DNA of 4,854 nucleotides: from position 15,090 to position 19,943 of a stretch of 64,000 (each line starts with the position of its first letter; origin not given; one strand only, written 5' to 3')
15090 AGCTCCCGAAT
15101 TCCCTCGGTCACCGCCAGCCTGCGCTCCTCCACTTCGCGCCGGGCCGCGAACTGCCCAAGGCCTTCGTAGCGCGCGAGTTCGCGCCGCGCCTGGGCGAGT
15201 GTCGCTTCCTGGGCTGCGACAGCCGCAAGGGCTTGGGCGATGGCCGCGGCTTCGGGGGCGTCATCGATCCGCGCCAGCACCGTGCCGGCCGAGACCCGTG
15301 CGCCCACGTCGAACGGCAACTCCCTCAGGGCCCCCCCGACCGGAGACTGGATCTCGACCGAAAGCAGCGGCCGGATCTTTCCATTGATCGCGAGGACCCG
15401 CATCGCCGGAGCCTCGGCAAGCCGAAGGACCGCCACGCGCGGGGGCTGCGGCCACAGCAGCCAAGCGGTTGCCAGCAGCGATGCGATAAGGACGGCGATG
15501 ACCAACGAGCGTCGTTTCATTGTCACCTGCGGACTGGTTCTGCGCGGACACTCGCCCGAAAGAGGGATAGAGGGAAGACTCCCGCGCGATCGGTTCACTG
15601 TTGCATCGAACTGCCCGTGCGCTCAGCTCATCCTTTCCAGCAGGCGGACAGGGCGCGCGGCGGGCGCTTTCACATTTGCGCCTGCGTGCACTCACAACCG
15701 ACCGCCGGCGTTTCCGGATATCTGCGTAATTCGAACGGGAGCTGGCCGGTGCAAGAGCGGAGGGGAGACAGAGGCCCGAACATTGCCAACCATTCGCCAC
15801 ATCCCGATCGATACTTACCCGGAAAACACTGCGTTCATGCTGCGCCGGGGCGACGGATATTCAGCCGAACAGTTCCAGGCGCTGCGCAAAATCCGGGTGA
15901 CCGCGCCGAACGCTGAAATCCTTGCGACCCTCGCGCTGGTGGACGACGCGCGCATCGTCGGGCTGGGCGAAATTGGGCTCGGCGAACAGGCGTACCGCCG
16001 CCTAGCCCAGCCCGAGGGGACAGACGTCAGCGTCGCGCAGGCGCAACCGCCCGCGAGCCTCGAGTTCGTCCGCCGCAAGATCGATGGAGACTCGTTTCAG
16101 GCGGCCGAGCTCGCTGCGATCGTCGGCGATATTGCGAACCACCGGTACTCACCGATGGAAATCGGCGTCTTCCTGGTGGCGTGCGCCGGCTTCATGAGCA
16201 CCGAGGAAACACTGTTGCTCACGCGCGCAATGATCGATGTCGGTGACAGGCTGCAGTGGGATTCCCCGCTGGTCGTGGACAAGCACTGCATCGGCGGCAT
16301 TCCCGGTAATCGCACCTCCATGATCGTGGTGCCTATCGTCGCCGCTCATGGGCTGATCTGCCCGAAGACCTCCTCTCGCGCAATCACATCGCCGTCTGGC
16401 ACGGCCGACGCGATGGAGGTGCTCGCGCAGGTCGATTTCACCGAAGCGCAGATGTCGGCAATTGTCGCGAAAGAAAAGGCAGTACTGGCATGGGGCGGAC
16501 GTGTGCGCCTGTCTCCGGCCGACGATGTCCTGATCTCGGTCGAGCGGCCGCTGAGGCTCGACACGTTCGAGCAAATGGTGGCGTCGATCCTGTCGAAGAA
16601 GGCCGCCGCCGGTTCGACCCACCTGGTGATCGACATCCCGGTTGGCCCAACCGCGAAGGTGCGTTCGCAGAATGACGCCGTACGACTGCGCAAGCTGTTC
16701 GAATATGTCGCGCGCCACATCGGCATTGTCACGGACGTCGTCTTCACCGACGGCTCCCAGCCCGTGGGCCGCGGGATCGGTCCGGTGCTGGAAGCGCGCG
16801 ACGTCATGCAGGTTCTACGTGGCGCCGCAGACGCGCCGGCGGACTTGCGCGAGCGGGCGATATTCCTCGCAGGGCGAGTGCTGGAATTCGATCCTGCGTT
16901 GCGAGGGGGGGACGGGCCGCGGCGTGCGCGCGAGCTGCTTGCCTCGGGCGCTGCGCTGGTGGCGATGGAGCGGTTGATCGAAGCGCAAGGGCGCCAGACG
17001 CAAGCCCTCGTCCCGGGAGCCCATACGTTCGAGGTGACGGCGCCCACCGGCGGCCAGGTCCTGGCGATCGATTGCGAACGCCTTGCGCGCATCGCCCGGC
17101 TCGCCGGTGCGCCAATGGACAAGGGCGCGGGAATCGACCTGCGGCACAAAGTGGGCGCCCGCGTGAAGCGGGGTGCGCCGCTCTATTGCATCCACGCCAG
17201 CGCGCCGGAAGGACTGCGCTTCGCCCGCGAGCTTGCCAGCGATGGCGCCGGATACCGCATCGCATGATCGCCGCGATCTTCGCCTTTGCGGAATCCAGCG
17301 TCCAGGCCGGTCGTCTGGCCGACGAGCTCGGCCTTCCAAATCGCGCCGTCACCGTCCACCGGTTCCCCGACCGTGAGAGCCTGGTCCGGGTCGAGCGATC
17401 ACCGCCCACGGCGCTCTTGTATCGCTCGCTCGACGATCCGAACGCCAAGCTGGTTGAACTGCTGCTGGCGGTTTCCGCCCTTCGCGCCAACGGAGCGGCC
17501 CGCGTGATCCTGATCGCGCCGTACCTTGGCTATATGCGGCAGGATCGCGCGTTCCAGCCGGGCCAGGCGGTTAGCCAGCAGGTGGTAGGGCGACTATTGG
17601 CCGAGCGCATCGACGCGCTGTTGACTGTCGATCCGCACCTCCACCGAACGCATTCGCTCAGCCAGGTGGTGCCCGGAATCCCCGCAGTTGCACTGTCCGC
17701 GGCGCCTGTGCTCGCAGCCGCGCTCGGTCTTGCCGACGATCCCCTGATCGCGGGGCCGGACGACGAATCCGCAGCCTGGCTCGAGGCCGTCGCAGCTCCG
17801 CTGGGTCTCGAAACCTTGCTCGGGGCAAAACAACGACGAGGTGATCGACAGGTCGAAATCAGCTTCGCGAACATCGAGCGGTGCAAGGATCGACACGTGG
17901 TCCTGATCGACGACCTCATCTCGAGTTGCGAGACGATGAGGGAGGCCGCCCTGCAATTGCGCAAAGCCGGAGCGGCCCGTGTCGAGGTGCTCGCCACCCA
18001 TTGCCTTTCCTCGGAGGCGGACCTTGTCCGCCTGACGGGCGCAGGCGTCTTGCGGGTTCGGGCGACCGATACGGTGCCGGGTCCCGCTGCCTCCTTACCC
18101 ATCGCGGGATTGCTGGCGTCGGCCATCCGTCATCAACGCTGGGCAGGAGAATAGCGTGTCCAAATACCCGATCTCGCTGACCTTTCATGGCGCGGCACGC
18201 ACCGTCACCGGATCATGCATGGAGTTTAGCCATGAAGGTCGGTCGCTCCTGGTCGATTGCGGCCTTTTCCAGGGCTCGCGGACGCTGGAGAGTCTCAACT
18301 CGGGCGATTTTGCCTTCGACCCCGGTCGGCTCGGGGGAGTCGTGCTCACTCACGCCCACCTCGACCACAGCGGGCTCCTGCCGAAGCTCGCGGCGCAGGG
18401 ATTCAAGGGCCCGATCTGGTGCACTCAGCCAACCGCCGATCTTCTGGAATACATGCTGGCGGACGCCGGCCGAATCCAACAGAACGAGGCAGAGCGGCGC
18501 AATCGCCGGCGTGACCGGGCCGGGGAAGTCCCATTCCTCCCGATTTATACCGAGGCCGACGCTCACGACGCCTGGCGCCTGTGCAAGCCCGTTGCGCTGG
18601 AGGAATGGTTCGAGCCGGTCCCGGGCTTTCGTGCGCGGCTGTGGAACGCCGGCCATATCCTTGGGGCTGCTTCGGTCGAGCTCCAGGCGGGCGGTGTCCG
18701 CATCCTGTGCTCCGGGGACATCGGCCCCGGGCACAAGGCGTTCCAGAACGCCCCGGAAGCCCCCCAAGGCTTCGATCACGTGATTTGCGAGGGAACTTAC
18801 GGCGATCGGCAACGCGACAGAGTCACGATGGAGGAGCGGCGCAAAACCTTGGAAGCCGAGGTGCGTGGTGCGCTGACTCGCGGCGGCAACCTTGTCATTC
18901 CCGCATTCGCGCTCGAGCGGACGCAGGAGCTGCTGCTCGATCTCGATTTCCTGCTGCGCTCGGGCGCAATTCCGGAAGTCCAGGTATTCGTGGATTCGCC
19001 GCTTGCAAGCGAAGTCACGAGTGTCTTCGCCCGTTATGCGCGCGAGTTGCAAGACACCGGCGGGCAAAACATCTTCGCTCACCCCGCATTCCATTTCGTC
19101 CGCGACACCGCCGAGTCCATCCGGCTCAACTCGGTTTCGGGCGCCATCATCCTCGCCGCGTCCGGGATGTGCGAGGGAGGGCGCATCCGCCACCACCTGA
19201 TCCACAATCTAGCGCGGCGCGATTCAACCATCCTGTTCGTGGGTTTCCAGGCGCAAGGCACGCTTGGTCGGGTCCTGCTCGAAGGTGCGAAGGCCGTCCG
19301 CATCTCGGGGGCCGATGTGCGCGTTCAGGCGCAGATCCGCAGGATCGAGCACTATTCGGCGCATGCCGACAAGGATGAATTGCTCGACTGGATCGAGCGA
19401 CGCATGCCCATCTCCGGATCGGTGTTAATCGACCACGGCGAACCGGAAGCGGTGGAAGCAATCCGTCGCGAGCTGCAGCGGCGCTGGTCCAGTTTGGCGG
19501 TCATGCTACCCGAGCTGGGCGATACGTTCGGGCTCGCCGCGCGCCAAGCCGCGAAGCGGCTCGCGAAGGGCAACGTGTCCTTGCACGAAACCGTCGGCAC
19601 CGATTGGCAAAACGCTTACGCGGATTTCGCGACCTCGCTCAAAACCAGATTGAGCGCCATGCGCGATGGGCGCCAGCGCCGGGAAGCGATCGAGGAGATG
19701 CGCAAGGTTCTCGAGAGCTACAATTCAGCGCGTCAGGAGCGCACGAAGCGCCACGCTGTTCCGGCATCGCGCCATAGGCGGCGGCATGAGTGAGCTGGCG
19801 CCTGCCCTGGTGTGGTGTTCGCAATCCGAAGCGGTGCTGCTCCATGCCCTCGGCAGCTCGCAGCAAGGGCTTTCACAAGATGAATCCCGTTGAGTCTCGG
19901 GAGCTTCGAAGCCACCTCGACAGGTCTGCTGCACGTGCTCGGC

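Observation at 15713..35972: Twelve copies of an 18-bp non-palindromic box (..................), all intergenic, all on the + strand, confined to the stress block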

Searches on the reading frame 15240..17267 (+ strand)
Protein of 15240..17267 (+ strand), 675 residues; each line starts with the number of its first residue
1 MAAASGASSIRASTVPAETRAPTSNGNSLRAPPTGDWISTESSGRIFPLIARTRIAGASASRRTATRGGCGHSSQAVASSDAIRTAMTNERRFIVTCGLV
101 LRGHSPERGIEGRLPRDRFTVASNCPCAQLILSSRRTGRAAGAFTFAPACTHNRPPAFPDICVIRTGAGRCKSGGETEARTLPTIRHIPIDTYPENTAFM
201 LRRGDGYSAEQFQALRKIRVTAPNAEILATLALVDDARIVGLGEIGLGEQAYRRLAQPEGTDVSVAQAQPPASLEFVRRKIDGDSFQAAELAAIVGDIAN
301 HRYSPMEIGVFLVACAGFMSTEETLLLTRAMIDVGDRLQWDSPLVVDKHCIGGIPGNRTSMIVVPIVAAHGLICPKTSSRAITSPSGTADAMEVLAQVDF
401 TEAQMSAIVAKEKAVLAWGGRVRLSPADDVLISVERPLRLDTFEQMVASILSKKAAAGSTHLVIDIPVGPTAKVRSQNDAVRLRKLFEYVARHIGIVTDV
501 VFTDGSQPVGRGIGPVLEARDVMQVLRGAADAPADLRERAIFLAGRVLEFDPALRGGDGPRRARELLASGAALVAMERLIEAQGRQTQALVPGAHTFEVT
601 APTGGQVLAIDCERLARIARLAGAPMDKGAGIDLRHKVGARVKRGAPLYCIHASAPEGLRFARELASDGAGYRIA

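Call 6: search_protein_families(library=pfam, proteins=[window:15240-17267:+], max_evalue=0.001)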
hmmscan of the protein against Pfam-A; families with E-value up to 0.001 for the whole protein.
window:15240-17267:+ (675 aa): 3 families
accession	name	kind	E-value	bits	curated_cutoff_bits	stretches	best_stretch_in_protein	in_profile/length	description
PF07831.19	PYNP_C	-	1.3e-09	38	27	1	609-662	4-64/75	Pyrimidine nucleoside phosphorylase C-terminal domain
PF00591.27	Glycos_transf_3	-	1.4e-09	38.4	27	1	345-573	4-253/253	Glycosyl transferase family, a/b domain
PF02885.22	Glycos_trans_3N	-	2.2e-09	37.4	26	1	275-334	2-62/63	Glycosyl transferase family, helical bundle domain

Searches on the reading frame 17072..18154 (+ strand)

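Call 6: search_protein_families(library=pfam, proteins=[window:17072-18154:+], max_evalue=0.001)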
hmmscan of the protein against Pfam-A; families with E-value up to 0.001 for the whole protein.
window:17072-18154:+ (360 aa): 3 families
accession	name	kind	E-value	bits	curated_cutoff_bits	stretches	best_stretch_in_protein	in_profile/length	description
PF13793.12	Pribosyltran_N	-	2e-17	63.6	25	1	69-177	3-114/117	N-terminal domain of ribose phosphate pyrophosphokinase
PF00156.33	Pribosyltran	-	4.9e-08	32.9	26.3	1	224-307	31-121/158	Phosphoribosyl transferase domain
PF14572.12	Pribosyl_synth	-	4.1e-07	30.6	27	1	274-337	84-147/184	Phosphoribosyl synthetase-associated domain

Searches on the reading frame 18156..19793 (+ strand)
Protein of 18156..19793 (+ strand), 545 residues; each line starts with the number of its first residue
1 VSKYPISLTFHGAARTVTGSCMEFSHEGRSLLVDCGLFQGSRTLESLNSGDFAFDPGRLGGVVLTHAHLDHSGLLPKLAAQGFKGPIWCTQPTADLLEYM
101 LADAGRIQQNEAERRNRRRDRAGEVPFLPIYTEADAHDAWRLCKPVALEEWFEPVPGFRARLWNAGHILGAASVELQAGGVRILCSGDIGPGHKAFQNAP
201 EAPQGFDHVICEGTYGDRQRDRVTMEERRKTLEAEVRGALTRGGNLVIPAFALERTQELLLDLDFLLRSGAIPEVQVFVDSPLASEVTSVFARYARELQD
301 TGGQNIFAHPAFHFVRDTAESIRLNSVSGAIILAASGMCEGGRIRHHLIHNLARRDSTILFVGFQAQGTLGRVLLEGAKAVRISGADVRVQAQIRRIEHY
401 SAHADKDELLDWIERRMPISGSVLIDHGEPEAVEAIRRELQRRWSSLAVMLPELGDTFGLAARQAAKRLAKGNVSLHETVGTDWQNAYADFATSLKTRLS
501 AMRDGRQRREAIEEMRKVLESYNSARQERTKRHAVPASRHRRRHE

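Call 6: search_protein_families(library=pfam, proteins=[window:18156-19793:+], max_evalue=0.001)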
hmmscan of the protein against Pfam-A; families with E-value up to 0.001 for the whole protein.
window:18156-19793:+ (545 aa): 4 families
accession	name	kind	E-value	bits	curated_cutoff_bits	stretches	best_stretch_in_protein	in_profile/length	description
PF10996.14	Beta-Casp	-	1e-34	120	27.7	1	256-373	1-119/120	Beta-Casp domain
PF07521.17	RMMBL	-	5.5e-14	52.3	21.6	1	387-441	1-54/63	Zn-dependent metallo-hydrolase RNA specificity domain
PF00753.33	Lactamase_B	-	1.7e-11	44.9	22.7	1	19-197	6-158/196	Metallo-beta-lactamase superfamily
PF12706.13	Lactamase_B_2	-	4.9e-07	30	27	1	55-225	27-178/200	Beta-lactamase superfamily domain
